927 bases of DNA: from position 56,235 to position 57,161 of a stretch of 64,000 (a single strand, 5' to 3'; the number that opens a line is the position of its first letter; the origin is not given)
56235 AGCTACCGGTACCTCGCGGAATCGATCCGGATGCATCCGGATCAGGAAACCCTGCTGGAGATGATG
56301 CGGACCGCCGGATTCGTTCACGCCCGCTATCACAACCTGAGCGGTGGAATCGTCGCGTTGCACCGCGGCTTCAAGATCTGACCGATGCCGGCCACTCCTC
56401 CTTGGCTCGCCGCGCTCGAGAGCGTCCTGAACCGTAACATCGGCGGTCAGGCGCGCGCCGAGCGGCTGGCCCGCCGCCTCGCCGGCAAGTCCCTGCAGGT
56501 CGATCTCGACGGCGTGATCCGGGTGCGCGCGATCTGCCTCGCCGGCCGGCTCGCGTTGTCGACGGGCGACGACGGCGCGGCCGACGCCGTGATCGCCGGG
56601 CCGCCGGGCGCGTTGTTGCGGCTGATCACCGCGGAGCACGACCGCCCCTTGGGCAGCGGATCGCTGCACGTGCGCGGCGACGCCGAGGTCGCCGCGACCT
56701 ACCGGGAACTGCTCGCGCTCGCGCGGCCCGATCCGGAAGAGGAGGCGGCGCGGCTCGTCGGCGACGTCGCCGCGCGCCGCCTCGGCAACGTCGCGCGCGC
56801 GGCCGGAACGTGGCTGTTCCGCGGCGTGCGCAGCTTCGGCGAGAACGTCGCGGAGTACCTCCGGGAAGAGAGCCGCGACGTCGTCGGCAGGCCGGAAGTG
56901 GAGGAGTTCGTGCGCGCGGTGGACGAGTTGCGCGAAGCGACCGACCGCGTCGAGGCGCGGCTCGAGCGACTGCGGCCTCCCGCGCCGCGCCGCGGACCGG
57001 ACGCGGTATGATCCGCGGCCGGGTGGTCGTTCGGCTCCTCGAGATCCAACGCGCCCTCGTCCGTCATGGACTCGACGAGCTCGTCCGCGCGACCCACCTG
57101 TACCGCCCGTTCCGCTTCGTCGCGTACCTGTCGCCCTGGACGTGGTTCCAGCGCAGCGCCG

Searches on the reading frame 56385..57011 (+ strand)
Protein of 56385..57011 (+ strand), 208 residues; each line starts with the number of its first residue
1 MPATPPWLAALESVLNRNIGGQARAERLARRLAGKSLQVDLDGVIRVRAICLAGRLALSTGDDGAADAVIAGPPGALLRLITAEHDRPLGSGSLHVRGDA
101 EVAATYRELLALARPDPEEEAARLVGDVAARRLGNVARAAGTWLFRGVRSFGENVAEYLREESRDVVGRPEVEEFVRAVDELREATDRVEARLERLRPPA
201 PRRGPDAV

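Call 68: find_encoding_contigs(protein=window:56385-57011:+, flank=10000, max_places=1)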
Protein window:56385-57011:+ (208 aa): 18 contigs read that carry it; 1 place shown.
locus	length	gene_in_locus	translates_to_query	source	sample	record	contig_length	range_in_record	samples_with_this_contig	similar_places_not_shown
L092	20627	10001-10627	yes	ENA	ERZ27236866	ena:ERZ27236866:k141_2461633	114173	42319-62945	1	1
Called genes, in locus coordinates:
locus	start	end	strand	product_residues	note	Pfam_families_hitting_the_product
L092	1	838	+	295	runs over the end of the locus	PF01408:GFO_IDH_MocA, PF03446:NAD_binding_2, PF03807:F420_oxidored, PF14833:NAD_binding_11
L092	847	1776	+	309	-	PF01379:Porphobil_deam, PF03900:Porphobil_deamC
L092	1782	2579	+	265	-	PF02602:HEM4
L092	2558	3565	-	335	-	PF00111:Fer2, PF00970:FAD_binding_6, PF00175:NAD_binding_1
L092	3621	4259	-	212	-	PF01656:CbiA, PF09140:MipZ (faint), PF10609:ParA, PF13614:AAA_31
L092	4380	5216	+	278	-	PF01678:DAP_epimerase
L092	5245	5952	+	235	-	PF04340:DUF484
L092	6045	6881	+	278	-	PF02899:Phage_int_SAM_1, PF00589:Phage_integrase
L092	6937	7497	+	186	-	PF00227:Proteasome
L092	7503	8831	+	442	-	PF00493:MCM (faint), PF01078:Mg_chelatase (faint), PF13191:AAA_16 (faint), PF00004:AAA (weak), PF07728:AAA_5 (weak), PF13401:AAA_22 (faint), PF07724:AAA_2, PF00004:AAA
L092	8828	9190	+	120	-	PF06155:GBBH-like_N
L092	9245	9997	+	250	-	PF01209:Ubie_methyltran, PF13489:Methyltransf_23, PF13847:Methyltransf_31, PF08241:Methyltransf_11, PF08242:Methyltransf_12, PF13649:Methyltransf_25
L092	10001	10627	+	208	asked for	PF02036:SCP2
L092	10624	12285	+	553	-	PF03109:ABC1, PF27536:UbiB_helical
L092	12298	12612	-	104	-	PF09413:DUF2007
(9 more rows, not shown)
